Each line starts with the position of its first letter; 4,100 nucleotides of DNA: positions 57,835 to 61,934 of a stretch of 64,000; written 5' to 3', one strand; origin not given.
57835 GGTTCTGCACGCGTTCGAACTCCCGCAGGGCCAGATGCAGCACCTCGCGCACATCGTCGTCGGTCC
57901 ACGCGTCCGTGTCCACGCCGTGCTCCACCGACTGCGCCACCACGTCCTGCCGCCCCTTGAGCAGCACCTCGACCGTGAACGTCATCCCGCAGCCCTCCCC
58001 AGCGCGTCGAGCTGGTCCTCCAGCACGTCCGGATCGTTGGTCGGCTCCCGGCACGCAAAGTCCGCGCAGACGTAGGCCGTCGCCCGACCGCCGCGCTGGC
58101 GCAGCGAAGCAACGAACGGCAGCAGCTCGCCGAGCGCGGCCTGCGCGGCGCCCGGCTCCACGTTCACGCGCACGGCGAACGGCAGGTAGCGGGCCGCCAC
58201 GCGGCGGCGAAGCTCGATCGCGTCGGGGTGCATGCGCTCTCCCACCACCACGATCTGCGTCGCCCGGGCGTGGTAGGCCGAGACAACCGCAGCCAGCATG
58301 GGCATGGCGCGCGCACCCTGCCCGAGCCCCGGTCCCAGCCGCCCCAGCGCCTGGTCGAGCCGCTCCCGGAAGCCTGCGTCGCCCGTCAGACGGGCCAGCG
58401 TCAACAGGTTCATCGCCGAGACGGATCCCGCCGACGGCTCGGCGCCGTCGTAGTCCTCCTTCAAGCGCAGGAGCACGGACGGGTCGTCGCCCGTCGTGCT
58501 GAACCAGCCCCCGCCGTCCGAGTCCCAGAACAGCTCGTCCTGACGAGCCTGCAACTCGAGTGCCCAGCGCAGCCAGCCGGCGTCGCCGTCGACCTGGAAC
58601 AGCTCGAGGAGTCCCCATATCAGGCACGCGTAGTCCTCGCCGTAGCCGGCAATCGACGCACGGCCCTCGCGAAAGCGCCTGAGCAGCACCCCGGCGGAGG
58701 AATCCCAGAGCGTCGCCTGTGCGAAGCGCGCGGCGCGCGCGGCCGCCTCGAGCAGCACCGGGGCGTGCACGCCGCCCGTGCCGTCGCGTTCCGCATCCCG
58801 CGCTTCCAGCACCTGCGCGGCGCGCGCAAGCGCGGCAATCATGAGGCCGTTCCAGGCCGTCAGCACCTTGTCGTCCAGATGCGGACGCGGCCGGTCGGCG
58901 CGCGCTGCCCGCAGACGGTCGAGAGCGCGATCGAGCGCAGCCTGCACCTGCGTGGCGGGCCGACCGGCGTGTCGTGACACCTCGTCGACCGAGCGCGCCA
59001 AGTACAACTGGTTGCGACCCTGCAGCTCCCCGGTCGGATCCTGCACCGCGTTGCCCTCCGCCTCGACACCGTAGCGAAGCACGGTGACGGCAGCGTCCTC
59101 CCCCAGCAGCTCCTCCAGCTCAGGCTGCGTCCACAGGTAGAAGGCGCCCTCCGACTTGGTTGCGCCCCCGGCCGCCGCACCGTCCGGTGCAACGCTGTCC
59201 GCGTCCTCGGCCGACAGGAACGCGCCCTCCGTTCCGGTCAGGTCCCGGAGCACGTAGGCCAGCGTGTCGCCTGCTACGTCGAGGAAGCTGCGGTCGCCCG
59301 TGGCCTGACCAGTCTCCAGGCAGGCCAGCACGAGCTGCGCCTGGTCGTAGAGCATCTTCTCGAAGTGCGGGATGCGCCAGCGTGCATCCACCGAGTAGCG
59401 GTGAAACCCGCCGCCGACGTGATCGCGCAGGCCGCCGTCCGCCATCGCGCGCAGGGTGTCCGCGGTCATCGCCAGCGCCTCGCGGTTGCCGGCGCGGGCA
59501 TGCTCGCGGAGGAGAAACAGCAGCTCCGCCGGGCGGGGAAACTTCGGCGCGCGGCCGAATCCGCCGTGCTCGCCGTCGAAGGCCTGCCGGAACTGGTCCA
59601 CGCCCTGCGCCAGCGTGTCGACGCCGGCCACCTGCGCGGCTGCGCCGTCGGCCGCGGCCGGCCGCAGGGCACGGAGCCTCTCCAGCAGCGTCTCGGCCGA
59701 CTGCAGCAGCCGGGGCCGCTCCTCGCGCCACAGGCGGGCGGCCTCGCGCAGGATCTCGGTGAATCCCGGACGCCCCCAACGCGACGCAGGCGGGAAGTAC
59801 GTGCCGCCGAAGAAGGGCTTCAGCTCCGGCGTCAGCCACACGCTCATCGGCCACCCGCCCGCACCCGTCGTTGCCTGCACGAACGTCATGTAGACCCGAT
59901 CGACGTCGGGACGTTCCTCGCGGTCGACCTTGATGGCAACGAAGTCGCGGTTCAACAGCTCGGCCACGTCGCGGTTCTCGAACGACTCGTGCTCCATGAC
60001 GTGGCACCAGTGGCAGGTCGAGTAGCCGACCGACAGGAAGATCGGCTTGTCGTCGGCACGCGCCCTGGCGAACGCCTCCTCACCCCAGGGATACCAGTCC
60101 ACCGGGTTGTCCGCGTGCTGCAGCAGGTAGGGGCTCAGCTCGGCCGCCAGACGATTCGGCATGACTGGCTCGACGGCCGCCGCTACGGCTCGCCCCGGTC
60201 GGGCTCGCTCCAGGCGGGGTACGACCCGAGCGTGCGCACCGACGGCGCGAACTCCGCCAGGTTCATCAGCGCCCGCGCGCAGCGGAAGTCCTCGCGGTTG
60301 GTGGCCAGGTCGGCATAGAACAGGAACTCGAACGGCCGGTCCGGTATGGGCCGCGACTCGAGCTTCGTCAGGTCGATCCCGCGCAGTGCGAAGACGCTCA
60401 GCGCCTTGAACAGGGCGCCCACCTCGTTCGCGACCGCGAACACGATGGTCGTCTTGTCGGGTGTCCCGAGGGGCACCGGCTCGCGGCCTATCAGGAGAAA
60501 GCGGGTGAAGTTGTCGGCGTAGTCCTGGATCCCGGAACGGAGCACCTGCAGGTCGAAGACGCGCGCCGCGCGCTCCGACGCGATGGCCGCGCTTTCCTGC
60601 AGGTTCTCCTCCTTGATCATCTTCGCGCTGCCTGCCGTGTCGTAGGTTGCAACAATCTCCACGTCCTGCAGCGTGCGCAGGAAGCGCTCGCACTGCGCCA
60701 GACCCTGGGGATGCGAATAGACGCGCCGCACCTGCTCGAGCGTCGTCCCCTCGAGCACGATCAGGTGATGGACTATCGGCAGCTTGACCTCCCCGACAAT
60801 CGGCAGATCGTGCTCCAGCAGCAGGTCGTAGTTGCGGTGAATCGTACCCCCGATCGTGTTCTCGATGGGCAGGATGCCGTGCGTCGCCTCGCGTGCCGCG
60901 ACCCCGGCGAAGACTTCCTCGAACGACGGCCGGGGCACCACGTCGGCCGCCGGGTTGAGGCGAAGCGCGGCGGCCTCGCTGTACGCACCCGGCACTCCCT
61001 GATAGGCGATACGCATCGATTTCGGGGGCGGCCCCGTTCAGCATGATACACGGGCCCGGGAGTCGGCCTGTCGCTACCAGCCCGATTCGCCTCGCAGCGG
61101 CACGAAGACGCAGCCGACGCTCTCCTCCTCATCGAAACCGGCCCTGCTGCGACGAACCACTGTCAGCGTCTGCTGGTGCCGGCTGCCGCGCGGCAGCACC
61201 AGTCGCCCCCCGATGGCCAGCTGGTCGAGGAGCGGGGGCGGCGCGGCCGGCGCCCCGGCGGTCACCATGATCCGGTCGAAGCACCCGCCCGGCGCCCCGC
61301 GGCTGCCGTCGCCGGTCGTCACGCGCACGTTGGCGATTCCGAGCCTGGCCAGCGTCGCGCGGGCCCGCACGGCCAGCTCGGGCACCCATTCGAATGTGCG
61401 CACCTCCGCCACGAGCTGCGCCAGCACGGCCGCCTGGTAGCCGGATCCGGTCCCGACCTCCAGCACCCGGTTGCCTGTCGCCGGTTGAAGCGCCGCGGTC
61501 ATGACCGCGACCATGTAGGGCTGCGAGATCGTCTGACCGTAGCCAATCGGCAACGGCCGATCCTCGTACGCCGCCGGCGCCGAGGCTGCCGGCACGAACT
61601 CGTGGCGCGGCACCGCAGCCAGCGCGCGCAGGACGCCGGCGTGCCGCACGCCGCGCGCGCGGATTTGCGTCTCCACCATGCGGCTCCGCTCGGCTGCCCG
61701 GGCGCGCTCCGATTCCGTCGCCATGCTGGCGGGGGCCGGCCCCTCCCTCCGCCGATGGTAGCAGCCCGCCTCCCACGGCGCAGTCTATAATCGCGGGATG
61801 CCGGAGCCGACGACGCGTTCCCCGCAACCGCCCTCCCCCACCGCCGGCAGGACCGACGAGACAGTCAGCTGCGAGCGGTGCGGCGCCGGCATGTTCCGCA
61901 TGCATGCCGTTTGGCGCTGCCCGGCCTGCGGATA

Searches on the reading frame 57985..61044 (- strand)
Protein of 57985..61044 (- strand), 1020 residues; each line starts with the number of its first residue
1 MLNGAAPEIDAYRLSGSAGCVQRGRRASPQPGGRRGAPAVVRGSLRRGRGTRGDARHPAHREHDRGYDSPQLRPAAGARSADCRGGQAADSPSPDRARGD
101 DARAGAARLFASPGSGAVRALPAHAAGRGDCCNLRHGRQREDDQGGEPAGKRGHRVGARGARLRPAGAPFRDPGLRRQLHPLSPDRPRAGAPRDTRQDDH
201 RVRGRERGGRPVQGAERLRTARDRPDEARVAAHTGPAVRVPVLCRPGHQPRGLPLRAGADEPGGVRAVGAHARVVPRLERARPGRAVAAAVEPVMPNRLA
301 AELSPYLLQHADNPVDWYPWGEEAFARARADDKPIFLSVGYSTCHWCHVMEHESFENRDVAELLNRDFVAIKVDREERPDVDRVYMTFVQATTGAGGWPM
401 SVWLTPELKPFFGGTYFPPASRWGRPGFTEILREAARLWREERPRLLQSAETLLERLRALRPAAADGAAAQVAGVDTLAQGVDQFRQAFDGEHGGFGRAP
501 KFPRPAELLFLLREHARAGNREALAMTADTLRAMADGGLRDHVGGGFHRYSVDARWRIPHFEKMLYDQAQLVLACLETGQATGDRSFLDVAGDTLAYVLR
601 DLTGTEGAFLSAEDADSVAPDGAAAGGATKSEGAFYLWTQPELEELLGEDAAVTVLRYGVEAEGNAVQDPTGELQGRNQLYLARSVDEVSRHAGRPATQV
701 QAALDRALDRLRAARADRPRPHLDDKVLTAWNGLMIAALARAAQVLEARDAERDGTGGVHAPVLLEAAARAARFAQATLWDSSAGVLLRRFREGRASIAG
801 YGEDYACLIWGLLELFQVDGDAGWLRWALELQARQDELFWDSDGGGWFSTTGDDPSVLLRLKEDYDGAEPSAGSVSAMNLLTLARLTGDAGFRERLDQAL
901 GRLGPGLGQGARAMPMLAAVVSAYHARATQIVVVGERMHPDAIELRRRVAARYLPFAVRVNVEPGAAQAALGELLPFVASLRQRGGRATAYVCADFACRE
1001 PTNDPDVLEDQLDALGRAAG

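Call 12: search_protein_families(library=pfam, proteins=[window:57985-61044:-], max_evalue=0.001)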
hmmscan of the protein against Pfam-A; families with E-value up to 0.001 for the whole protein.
window:57985-61044:- (1020 aa): 2 families
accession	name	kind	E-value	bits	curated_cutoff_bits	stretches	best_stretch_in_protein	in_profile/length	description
PF03190.21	Thioredox_DsbH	-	1.7e-77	259.4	27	1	297-457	2-162/163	Protein of unknown function, DUF255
PF13899.12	Thioredoxin_7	-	9.9e-10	38.9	27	1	316-380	1-65/83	Thioredoxin-like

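Call 13: search_protein_families(library=padloc, proteins=[window:57985-61044:-], max_evalue=0.00001)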
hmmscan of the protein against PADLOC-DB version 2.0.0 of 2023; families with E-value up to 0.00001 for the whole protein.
window:57985-61044:- (1020 aa): 0 families

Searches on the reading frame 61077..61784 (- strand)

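Call 12: search_protein_families(library=pfam, proteins=[window:61077-61784:-], max_evalue=0.001)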
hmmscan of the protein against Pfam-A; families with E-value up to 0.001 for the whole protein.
window:61077-61784:- (236 aa): 2 families
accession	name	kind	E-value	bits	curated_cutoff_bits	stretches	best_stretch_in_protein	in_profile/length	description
PF01135.25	PCMT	-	1.5e-52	178.9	20.3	1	33-233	3-208/210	Protein-L-isoaspartate(D-aspartate) O-methyltransferase (PCMT)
PF13649.12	Methyltransf_25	-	2.8e-05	25.1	27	1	107-175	1-71/97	Methyltransferase domain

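Call 13: search_protein_families(library=padloc, proteins=[window:61077-61784:-], max_evalue=0.00001)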
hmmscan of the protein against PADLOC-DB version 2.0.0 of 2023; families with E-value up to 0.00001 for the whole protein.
window:61077-61784:- (236 aa): 1 family
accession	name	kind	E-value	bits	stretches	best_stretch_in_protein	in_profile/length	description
PDLC04134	mad2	-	3e-21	73.8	1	73-203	261-400/492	mads_2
